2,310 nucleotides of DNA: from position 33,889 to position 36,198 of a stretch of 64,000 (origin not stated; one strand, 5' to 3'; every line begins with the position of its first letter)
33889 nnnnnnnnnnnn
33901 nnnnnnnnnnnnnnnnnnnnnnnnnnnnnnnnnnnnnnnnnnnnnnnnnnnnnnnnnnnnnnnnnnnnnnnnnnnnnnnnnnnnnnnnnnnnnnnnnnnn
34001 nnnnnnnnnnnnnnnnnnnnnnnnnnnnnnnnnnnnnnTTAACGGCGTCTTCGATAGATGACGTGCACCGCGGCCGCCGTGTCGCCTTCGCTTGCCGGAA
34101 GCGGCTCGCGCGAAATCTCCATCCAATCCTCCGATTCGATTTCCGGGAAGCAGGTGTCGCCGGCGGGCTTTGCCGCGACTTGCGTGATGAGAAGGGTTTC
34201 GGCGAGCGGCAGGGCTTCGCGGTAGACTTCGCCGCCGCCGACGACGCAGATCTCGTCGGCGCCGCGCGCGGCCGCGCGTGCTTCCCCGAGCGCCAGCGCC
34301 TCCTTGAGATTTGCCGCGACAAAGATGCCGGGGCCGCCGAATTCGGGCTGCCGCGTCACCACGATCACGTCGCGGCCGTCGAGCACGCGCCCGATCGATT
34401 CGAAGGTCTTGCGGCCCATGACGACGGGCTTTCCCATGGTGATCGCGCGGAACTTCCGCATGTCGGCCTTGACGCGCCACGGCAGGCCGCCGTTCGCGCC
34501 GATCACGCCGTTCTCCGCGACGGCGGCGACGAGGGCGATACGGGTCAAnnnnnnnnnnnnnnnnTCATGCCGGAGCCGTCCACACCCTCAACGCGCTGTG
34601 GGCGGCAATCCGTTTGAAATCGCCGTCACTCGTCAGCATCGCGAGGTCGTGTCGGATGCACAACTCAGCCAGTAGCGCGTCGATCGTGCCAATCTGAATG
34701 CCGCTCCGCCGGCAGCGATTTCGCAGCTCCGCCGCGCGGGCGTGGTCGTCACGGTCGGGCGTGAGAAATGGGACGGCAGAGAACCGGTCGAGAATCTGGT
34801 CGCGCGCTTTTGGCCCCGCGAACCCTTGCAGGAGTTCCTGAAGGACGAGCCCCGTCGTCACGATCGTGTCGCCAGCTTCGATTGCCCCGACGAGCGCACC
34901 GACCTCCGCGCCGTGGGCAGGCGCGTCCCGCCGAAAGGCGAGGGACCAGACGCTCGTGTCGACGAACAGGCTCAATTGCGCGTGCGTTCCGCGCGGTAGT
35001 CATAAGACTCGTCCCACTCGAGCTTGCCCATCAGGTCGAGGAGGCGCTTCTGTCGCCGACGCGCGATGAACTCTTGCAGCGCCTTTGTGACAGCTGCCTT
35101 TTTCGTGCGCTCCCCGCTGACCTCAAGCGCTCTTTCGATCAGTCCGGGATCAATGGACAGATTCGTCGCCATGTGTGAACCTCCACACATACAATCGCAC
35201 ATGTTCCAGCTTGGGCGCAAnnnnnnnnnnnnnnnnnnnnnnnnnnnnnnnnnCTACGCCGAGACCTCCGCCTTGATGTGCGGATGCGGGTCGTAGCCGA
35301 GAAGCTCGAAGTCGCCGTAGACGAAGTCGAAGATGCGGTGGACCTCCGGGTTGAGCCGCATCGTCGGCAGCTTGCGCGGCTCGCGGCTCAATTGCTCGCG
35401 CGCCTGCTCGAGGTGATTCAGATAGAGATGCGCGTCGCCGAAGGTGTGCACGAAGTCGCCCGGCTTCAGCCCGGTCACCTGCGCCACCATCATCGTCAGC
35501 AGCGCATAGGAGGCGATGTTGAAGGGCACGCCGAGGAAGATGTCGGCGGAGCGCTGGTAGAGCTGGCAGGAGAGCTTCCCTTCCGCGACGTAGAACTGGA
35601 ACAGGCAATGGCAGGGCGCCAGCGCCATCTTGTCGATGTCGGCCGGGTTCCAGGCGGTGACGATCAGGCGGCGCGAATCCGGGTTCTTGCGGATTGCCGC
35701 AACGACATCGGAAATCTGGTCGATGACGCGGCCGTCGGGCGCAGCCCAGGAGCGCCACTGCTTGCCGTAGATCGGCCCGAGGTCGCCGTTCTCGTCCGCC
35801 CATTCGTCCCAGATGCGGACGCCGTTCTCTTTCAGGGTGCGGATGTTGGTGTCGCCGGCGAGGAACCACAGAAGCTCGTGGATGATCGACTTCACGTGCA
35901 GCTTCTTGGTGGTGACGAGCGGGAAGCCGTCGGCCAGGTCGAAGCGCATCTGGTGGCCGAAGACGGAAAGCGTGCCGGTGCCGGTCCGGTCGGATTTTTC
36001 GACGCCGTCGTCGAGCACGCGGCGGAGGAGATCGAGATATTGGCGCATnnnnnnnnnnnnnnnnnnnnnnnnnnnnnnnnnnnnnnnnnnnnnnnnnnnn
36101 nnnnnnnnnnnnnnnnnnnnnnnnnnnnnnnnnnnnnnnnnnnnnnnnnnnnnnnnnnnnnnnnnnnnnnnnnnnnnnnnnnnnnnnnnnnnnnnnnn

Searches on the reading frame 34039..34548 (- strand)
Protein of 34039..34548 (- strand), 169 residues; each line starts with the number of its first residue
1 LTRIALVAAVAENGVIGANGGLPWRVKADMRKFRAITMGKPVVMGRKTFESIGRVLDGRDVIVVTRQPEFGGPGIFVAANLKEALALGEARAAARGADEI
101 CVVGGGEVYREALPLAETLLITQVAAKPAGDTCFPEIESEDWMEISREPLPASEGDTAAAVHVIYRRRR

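Call 7: search_protein_families(library=pfam, proteins=[window:34039-34548:-], max_evalue=0.001)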
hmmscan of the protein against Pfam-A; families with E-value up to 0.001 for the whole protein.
window:34039-34548:- (169 aa): 1 family
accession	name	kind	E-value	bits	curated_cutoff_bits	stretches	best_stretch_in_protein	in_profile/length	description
PF00186.24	DHFR_1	-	2.8e-50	170.6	25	1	4-167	2-159/159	Dihydrofolate reductase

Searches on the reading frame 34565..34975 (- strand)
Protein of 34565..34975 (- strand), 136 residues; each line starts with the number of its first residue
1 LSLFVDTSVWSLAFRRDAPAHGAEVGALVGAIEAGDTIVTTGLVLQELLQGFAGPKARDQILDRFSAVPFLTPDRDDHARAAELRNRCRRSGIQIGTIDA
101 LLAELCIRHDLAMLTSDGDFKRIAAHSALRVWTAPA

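Call 7: search_protein_families(library=pfam, proteins=[window:34565-34975:-], max_evalue=0.001)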
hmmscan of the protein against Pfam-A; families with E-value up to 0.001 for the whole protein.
window:34565-34975:- (136 aa): 1 family
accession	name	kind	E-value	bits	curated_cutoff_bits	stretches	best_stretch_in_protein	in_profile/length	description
PF01850.27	PIN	-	2.8e-18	67.1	23.6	1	4-124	2-118/120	PIN domain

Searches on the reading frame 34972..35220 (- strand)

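Call 7: search_protein_families(library=pfam, proteins=[window:34972-35220:-], max_evalue=0.001)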
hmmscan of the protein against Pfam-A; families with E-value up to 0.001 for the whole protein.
window:34972-35220:- (82 aa): 1 family
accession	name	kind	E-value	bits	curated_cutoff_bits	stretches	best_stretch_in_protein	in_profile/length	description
PF09957.15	VapB_antitoxin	-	7.3e-14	51.8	23.4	1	17-63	1-47/47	Bacterial antitoxin of type II TA system, VapB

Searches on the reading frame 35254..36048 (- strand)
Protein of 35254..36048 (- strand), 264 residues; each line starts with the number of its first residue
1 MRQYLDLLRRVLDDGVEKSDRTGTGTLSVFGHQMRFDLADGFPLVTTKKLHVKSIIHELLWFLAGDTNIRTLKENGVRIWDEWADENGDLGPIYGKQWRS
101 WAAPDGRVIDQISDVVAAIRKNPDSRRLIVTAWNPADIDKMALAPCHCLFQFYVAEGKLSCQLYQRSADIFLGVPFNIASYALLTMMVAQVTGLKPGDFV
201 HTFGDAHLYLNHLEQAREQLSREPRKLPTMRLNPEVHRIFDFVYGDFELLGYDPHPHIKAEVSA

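Call 7: search_protein_families(library=pfam, proteins=[window:35254-36048:-], max_evalue=0.001)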
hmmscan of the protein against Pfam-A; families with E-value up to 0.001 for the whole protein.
window:35254-36048:- (264 aa): 1 family
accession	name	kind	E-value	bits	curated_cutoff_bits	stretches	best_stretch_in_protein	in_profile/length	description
PF00303.24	Thymidylat_synt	-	4.6e-129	429.7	24.3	1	2-263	1-265/266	Thymidylate synthase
